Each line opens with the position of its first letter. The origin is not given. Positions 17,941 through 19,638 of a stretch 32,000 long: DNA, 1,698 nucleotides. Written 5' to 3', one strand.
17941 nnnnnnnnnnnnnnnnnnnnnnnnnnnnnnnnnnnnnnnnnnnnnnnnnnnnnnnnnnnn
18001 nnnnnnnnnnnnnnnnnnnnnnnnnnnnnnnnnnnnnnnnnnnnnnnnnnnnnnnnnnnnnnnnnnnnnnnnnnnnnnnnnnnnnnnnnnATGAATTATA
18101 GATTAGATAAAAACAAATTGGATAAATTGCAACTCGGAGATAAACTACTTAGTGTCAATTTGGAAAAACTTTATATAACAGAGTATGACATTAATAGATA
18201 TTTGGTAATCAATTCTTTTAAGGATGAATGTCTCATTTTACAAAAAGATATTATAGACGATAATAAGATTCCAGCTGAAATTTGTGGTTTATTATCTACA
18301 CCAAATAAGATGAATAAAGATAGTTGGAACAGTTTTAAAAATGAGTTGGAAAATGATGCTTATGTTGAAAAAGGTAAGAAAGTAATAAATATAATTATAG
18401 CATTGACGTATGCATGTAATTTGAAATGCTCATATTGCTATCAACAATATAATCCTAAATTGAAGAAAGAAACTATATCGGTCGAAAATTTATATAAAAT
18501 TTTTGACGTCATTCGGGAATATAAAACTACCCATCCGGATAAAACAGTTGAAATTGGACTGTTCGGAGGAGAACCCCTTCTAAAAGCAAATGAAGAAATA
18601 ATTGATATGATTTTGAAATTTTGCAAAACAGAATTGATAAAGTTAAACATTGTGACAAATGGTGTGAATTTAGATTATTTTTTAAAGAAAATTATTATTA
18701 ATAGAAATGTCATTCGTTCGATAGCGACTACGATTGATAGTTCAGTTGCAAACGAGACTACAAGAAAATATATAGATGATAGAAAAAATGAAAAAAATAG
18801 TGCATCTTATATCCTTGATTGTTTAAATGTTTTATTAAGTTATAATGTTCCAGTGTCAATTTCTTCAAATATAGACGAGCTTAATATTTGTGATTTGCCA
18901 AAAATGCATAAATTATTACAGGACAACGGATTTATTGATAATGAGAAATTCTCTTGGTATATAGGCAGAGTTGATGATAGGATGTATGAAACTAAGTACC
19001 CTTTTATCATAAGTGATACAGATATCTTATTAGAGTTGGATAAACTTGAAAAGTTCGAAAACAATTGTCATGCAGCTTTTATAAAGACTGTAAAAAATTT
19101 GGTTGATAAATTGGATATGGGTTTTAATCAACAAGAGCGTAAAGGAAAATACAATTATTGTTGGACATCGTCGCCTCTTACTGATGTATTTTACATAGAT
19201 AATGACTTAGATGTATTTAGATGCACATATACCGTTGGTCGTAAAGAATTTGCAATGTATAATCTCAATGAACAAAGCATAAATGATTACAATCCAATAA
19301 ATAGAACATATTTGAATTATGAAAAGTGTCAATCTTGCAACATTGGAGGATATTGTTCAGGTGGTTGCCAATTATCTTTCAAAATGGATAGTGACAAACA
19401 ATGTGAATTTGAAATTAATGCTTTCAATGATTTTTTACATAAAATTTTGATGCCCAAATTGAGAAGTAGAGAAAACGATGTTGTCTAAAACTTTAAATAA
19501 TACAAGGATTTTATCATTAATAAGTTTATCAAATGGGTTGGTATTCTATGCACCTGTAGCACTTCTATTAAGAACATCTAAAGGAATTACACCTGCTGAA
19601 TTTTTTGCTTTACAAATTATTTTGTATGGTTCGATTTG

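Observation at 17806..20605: Candidate unclassified radical-SAM RiPP cluster: hidden 40-aa precursor + rSAM/SPASM maturase + MFS exporter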

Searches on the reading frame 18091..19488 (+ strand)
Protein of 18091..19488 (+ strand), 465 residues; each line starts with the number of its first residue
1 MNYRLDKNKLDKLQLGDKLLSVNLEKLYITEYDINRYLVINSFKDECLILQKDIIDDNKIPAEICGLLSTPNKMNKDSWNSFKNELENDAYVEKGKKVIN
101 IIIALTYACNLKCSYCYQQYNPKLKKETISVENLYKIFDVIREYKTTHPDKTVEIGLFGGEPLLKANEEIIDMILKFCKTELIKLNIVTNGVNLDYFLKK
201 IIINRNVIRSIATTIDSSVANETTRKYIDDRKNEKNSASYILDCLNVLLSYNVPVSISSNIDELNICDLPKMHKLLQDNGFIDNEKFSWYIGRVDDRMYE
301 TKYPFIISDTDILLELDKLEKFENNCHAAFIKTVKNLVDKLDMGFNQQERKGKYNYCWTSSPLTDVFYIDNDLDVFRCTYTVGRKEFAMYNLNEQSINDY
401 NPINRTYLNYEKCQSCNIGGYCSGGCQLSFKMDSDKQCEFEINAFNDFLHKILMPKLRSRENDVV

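Call 3: search_protein_families(library=pfam, proteins=[window:18091-19488:+], max_evalue=1)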
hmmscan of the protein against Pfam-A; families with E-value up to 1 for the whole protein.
window:18091-19488:+ (465 aa): 3 families
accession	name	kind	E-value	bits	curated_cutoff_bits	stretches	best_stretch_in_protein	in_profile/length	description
PF04055.27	Radical_SAM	-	1.5e-12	48.5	29.5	1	105-275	3-165/166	Radical SAM superfamily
PF13353.11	Fer4_12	-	2.4e-08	34.8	22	1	108-225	14-123/137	4Fe-4S single cluster domain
PF24634.1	DUF7631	-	0.19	12.6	27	1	411-428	4-21/50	Domain of unknown function (DUF7631)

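Call 4: search_protein_families(library=ncbifam, proteins=[window:18091-19488:+], max_evalue=1)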
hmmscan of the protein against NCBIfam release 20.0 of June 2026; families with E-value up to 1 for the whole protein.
window:18091-19488:+ (465 aa): 66 families (the best 25 are shown)
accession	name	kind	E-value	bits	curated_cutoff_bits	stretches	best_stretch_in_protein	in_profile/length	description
NF040899.1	ryptide_rSAM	equivalog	4.3e-117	391.7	600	1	1-461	1-459/464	radical SAM/SPASM ryptide class RiPP maturase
NF038107.1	rSAM_NF038107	equivalog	7.6e-24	84.3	600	1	96-433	82-408/444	Cys-every-fifth radical SAM/SPASM peptide maturase CefB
TIGR04463.1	rSAM_vs_C_rich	equivalog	2.3e-20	72.8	525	1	97-436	80-404/438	TIGR04463 family radical SAM/SPASM RiPP maturase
NF047865.1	rSAM_PapB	equivalog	1.3e-17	64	340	1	100-427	4-317/330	PapB family radical SAM/SPASM ranthipeptide maturase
TIGR04334.1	rSAM_Clo7bot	equivalog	4.9e-16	58.4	600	1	96-448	87-428/440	radical SAM/SPASM domain Clo7bot peptide maturase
NF038283.1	viperin_w_prok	equivalog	9.7e-16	57.8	180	1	104-265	7-166/281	viperin family antiviral radical SAM protein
TIGR04280.1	geopep_mat_rSAM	hypoth_equivalog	2.3e-15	56.5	400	1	94-435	79-401/428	geopeptide radical SAM maturase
TIGR04163.1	rSAM_cobopep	equivalog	1e-14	54.2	375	1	81-279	49-238/428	peptide-modifying radical SAM enzyme CbpB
TIGR03942.1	sulfatase_rSAM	equivalog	3.5e-14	52.6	349.45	1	105-433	7-331/363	anaerobic sulfatase maturase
TIGR04064.1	rSAM_nif11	equivalog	4.4e-14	52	518.7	2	90-180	69-155/459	nif11-like peptide radical SAM maturase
NF041298.1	rSAM_mat_DynA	equivalog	1.1e-12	47.6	450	2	102-279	4-177/356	dynobactin maturation radical SAM/SPASM protein DynA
TIGR02666.1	moaA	equivalog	1.5e-12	47.1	284.05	1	96-217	7-124/336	GTP 3',8-cyclase MoaA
NF033640.1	N_Twi_rSAM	subfamily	3e-12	46.3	170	1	72-348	82-367/398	twitch domain-containing radical SAM protein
TIGR04269.1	SAM_SPASM_FxsB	subfamily_domain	6.5e-12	45.2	370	1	101-232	4-142/363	FxsB family cyclophane-forming radical SAM/SPASM peptide maturase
TIGR03974.1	rSAM_six_Cys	equivalog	6.8e-12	45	425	2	62-226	64-226/451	thioether cross-link-forming SCIFF peptide maturase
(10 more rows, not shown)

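Call 12: find_homologous_proteins(query=window:18091-19488:+, max_evalue=1e-10)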
Query window:18091-19488:+ (465 aa): 102 proteins with E <= 1e-10 among 6986 candidates.
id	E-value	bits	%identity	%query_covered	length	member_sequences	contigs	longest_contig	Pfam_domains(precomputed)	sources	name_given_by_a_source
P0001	0.0e+0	1047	100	100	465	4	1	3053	PF04055.28,PF13353.12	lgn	-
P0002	6.7e-177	607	60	98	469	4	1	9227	PF04055.28,PF13353.12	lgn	-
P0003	5.5e-174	597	60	99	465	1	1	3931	PF04055.28,PF13353.12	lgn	-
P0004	2.0e-172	592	63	93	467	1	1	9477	PF04055.28,PF13353.12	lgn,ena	-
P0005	2.3e-124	434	48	94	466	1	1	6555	PF04055.28,PF13353.12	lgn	-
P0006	1.9e-119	417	48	94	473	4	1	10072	PF04055.28,PF13353.12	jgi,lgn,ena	-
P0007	4.6e-118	413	47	94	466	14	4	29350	PF04055.28,PF13353.12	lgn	-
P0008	5.0e-118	413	45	95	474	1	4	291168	PF04055.28,PF13353.12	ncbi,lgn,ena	-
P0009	6.6e-118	412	47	94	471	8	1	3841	PF04055.28,PF13353.12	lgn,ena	-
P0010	8.0e-118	412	48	91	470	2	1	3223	PF04055.28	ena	-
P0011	1.3e-117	411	45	98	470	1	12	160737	PF04055.28,PF13353.12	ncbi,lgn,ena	-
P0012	5.9e-117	409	44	99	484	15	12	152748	PF04055.28,PF13353.12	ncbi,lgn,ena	-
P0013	2.4e-112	394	45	94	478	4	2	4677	PF04055.28,PF13353.12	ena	-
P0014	7.4e-112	392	42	99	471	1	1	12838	PF04055.28,PF13353.12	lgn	-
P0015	6.1e-111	389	44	98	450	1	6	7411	PF04055.28,PF13353.12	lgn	-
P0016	2.0e-110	388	43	99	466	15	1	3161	PF04055.28,PF13353.12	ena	-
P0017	2.1e-110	388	42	95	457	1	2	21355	PF04055.28,PF13353.12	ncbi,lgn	-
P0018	2.3e-108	381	44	99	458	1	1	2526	PF04055.28,PF13353.12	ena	-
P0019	1.8e-107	378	41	98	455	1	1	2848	PF04055.28,PF13353.12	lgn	-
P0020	5.0e-105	370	43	93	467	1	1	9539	PF04055.28,PF13353.12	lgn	-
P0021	1.4e-104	368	41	95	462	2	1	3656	PF04055.28,PF13353.12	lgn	-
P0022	1.6e-104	368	44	98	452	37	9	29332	PF04055.28,PF13353.12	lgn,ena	-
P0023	3.7e-104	367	41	100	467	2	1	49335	PF04055.28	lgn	-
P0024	3.9e-102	360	40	98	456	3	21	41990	PF04055.28,PF13353.12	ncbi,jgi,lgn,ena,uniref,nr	ncbi:radical SAM/SPASM domain-containing protein [Lactococcus lactis]|jgi:uncharacterized protein|un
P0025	5.7e-102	360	44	94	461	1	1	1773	PF04055.28,PF13353.12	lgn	-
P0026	2.9e-101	357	42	95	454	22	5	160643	PF04055.28,PF13353.12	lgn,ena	-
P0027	2.4e-100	354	40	99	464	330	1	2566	PF04055.28,PF13353.12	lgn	-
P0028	2.6e-100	354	41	99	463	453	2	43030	PF04055.28,PF13353.12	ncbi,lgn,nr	ncbi:TPA: radical SAM protein [Staphylococcus pseudintermedius]|nr:radical SAM protein [Staphylococc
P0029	5.5e-100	353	43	98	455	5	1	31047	PF04055.28,PF13353.12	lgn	-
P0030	3.7e-99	351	42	98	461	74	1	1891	PF04055.28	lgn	-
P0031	5.1e-99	350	42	98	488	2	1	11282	PF04055.28,PF13353.12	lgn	-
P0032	1.0e-98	349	40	98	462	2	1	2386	PF04055.28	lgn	-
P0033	1.2e-98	349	43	97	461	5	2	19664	PF04055.28,PF13353.12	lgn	-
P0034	4.1e-98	347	44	98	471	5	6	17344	PF04055.28,PF13353.12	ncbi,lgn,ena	-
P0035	1.2e-97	346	39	99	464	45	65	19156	PF04055.28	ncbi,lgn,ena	-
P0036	2.9e-97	344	39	98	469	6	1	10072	PF04055.28,PF13353.12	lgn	-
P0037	4.3e-97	344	39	99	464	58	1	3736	PF04055.28,PF13353.12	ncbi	-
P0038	4.4e-97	344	41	98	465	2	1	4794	PF04055.28,PF13353.12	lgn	-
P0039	1.5e-96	342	41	90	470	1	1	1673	PF04055.28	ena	-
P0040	4.9e-96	340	43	85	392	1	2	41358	PF04055.28,PF13353.12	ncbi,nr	ncbi:radical SAM protein, partial [Staphylococcus pseudintermedius]|nr:radical SAM protein [Staphylo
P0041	9.2e-96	339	43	83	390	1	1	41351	PF04055.28,PF13353.12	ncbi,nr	ncbi:TPA: radical SAM protein, partial [Staphylococcus pseudintermedius]|nr:radical SAM protein [Sta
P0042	9.6e-96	339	37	98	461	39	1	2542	PF04055.28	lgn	-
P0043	1.0e-95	339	41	97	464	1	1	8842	PF04055.28,PF13353.12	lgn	-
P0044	1.1e-95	339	42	92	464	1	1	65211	PF04055.28,PF13353.12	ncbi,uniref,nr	ncbi:4Fe-4S cluster-binding domain-containing protein [Clostridium bornimense]|uniref:radical SAM/SP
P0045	1.3e-95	339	43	83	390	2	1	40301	PF04055.28,PF13353.12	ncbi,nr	ncbi:radical SAM protein, partial [Staphylococcus pseudintermedius]|nr:radical SAM protein [Staphylo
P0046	2.0e-95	338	44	81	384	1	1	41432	PF04055.28,PF13353.12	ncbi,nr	ncbi:radical SAM protein, partial [Staphylococcus pseudintermedius]|nr:radical SAM protein [Staphylo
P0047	2.5e-95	338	44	81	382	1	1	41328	PF04055.28,PF13353.12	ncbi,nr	ncbi:radical SAM protein, partial [Staphylococcus pseudintermedius]|nr:radical SAM protein [Staphylo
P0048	2.8e-95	338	44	81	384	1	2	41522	PF04055.28,PF13353.12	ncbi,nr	ncbi:TPA: radical SAM protein, partial [Staphylococcus pseudintermedius]|nr:radical SAM protein [Sta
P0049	3.0e-95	338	44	81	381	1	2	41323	PF04055.28,PF13353.12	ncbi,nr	ncbi:TPA: radical SAM protein, partial [Staphylococcus pseudintermedius]|nr:radical SAM protein [Sta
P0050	3.4e-95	337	47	78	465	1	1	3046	PF04055.28,PF13353.12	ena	-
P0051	3.4e-95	337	43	82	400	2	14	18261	PF04055.28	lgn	-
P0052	9.5e-95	336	39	99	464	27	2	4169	PF04055.28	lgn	-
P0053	1.1e-94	336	42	91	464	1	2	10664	PF04055.28,PF13353.12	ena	-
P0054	1.2e-94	336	39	99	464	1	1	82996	PF04055.28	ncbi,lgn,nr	ncbi:TPA: radical SAM protein [Streptococcus suis]|nr:radical SAM protein [Streptococcus suis]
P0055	1.5e-94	335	41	90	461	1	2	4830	PF04055.28,PF13353.12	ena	-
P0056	6.7e-94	333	42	92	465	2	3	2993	PF04055.28,PF13353.12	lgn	-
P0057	1.2e-93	332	43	90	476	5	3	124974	PF04055.28,PF13353.12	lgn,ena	-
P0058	2.9e-93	331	39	98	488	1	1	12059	PF04055.28,PF13353.12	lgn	-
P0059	8.8e-93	330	42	91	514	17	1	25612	PF04055.28,PF13353.12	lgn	-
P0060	9.6e-93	329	40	98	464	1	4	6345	PF04055.28,PF13353.12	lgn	-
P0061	1.2e-92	329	39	91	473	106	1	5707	PF04055.28,PF13353.12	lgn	-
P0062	2.9e-92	328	38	98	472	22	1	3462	PF04055.28,PF13353.12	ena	-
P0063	1.9e-91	325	40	90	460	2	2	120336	PF04055.28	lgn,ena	-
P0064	4.9e-91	324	38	97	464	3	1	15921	PF04055.28,PF13353.12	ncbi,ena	-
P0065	1.1e-90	323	40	91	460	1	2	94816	PF04055.28,PF13353.12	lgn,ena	-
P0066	1.7e-90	322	39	98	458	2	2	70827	PF04055.28,PF13353.12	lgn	-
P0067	5.5e-90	320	41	90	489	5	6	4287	PF04055.28,PF13353.12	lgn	-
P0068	1.3e-89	319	41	93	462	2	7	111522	PF04055.28,PF13353.12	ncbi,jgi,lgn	jgi:uncharacterized protein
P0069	8.1e-89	316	42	84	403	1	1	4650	PF04055.28,PF13353.12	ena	-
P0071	2.8e-87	311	44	77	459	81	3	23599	PF04055.28,PF13353.12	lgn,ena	-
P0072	1.8e-85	305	40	92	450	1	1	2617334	PF04055.28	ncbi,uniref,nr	ncbi:radical SAM/SPASM ryptide class RiPP maturase [Staphylococcus pseudintermedius]|uniref:radical 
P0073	1.4e-84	303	42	77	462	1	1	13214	PF04055.28,PF13353.12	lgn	-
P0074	4.8e-84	301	43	77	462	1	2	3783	PF04055.28,PF13353.12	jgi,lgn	-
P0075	3.7e-83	298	38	90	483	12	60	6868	PF04055.28,PF13353.12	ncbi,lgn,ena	-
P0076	2.7e-82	295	36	98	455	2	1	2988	PF04055.28,PF13353.12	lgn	-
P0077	1.8e-81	292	35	98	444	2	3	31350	PF04055.28,PF13353.12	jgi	-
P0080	2.9e-73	265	37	82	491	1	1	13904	PF04055.28,PF13353.12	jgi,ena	-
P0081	3.6e-68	248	37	79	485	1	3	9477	PF04055.28,PF13353.12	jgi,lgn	jgi:uncharacterized protein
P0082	1.8e-66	243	33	98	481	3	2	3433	PF04055.28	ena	-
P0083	4.2e-65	238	35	92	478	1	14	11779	PF04055.28,PF13353.12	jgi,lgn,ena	-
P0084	1.8e-63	233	33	95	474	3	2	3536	PF04055.28,PF13353.12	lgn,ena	-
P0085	6.4e-63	231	33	94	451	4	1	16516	PF04055.28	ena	-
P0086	5.2e-62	228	32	92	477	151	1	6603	PF04055.28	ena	-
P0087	1.3e-61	227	33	95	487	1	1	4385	PF04055.28,PF13353.12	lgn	-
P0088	4.4e-61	225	31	97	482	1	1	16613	PF04055.28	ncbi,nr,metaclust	ncbi:MAG: hypothetical protein A2Z20_06465 [Bdellovibrionales bacterium RBG_16_40_8]|nr:MAG: hypothe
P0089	4.4e-59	218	33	78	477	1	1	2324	PF04055.28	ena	-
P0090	5.7e-59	218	35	81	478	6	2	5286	PF04055.28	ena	-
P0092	5.6e-58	215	34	78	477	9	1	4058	PF04055.28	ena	-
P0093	6.0e-58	215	31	100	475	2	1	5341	PF04055.28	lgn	-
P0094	2.9e-54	203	35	67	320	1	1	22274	PF04055.28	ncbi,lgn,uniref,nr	ncbi:SPASM domain-containing protein [Romboutsia lituseburensis]|uniref:SPASM domain-containing prot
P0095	1.2e-51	194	43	38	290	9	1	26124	PF04055.28,PF13353.12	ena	-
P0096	1.7e-51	193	33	79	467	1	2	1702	PF04055.28,PF13353.12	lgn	-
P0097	1.2e-25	108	23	72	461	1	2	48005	PF04055.28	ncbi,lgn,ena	-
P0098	3.2e-18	84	27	75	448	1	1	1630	PF04055.28,PF13353.12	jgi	-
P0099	3.2e-18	84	27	71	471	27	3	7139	PF04055.28,PF13353.12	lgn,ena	-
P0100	1.1e-16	79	27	71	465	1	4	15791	PF04055.28,PF13353.12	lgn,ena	-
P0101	2.9e-16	77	28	62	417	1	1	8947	PF04055.28,PF13353.12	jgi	jgi:uncharacterized protein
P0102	7.4e-15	73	25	83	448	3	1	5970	PF04055.28,PF13353.12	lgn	-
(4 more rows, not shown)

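Call 15: list_cluster_members(proteins=[window:18091-19488:+, window:19478-20605:+, window:17860-17982:+, window:23162-25402:+, window:15820-16596:+, window:21393-23081:+])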
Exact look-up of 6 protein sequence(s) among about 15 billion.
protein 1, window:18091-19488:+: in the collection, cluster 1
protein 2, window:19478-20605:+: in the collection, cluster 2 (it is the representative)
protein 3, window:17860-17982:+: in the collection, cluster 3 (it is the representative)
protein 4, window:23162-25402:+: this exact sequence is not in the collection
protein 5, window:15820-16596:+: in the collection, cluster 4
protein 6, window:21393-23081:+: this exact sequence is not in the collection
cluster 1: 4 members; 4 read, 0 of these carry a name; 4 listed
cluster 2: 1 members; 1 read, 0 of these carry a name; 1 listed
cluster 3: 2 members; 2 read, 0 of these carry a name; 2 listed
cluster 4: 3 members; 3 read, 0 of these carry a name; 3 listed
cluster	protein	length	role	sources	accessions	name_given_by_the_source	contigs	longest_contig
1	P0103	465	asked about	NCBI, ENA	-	-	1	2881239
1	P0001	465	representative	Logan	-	-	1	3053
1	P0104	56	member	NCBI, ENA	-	-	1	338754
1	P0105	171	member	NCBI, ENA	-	-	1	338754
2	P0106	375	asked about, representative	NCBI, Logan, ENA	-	-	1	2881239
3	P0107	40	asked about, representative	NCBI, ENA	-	-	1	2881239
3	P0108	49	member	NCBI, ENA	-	-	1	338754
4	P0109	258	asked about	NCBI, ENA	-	-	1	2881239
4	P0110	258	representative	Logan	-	-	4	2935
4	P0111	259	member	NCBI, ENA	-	-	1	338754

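Call 18: find_encoding_contigs(protein=window:18091-19488:+, flank=10000, max_places=6)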
Protein window:18091-19488:+ (465 aa): no gene with exactly this product is on record in the collection.

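Call 19: find_encoding_contigs(protein=P0002, flank=6000, max_places=3)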
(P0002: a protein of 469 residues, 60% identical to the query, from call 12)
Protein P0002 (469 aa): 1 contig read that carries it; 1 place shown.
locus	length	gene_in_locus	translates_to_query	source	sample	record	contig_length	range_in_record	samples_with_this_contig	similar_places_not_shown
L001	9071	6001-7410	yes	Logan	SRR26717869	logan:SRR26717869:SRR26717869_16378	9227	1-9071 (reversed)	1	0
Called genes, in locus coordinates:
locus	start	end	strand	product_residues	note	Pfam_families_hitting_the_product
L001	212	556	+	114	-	PF12844:HTH_19 (weak), PF13560:HTH_31 (faint), PF01381:HTH_3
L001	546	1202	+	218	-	PF06114:Peptidase_M78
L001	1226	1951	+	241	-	PF12686:DUF3800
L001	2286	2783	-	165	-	PF00589:Phage_integrase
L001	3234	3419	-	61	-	PF14657:Arm-DNA-bind_4 (weak)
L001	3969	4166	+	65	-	-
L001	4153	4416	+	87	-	-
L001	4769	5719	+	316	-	-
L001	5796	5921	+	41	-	-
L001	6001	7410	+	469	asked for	PF04055:Radical_SAM, PF13353:Fer4_12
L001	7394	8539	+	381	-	PF07690:MFS_1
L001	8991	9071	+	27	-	?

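Call 20: find_encoding_contigs(protein=P0004, flank=6000, max_places=3)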
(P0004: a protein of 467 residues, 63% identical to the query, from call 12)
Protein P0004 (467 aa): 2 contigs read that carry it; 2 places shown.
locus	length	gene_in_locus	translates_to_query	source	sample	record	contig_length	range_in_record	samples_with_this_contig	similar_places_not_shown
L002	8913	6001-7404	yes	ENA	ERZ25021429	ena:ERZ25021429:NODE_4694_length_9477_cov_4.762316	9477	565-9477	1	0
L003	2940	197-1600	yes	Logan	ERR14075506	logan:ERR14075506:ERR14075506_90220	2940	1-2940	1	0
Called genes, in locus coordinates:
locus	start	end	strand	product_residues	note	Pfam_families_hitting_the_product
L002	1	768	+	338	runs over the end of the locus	PF00724:Oxidored_FMN (faint), PF01207:Dus, PF01180:DHO_dh (faint), PF01680:SOR_SNZ (faint), PF00977:His_biosynth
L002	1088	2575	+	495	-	PF01336:tRNA_anti-codon, PF00152:tRNA-synt_2, PF01409:tRNA-synt_2d (faint)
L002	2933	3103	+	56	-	-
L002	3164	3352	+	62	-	-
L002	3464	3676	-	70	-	-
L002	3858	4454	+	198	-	-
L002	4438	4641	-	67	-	-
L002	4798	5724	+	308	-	PF18768:RNPP_C (weak)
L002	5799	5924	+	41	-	-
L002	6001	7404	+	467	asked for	PF04055:Radical_SAM, PF13353:Fer4_12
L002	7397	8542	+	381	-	PF07690:MFS_1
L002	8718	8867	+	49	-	PF00152:tRNA-synt_2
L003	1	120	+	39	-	?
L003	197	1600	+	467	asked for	PF04055:Radical_SAM, PF13353:Fer4_12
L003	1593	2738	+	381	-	PF07690:MFS_1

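Call 24: find_encoding_contigs(protein=P0054, flank=5000, max_places=2)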
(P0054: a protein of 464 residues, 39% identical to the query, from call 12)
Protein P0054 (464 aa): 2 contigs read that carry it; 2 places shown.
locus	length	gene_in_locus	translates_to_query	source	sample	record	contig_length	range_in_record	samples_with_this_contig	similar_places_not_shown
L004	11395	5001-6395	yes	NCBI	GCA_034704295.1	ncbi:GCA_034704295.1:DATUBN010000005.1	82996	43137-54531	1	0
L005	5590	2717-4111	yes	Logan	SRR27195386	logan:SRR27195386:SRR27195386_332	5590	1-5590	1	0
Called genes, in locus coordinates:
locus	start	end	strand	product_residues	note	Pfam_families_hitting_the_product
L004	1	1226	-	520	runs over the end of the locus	PF00682:HMGL-like, PF22617:HCS_D2, PF08502:LeuA_dimer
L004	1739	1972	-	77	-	PF04226:Transgly_assoc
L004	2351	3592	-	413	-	PF02073:Peptidase_M29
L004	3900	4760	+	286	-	PF01381:HTH_3 (weak), PF21259:Rgg_C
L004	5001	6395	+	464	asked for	PF04055:Radical_SAM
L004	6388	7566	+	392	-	PF07690:MFS_1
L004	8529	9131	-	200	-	PF00881:Nitroreductase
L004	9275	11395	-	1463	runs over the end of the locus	PF14480:DNA_pol3_a_NI, PF11490:DNA_pol3_a_NII, PF01336:tRNA_anti-codon (weak), PF02811:PHP, PF00929:RNase_T, PF07733:DNA_pol3_alpha, PF17657:DNA_pol3_finger, PF14579:HHH_6 (weak)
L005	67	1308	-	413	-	PF02073:Peptidase_M29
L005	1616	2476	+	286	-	PF01381:HTH_3 (weak), PF21259:Rgg_C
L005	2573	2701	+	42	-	-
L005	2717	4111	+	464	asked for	PF04055:Radical_SAM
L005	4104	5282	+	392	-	PF07690:MFS_1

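Call 25: find_encoding_contigs(protein=P0072, flank=5000, max_places=2)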
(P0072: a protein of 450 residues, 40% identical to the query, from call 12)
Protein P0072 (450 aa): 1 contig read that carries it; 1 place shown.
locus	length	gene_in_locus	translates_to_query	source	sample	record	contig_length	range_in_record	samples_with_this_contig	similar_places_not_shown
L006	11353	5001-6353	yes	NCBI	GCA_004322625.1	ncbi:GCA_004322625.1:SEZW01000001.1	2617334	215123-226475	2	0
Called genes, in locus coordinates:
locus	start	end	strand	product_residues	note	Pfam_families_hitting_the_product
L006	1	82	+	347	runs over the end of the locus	PF02624:YcaO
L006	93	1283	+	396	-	PF07690:MFS_1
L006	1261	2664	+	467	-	PF00005:ABC_tran, PF02463:SMC_N (faint), PF03205:MobB (faint), PF13304:AAA_21 (faint), PF13401:AAA_22 (faint), PF00005:ABC_tran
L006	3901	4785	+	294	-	PF01381:HTH_3, PF12844:HTH_19 (weak), PF21259:Rgg_C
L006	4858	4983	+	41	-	-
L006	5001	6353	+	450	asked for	PF04055:Radical_SAM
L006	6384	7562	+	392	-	PF07690:MFS_1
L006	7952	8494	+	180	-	PF11667:DUF3267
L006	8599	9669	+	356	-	PF00817:IMS, PF11798:IMS_HHH (faint), PF21999:IMS_HHH_1 (weak), PF11799:IMS_C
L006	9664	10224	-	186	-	PF01612:DNA_pol_A_exo1 (faint), PF16473:Rv2179c-like, PF00929:RNase_T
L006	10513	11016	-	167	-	PF00210:Ferritin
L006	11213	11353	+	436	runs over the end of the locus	PF08245:Mur_ligase_M, PF08353:MurT_C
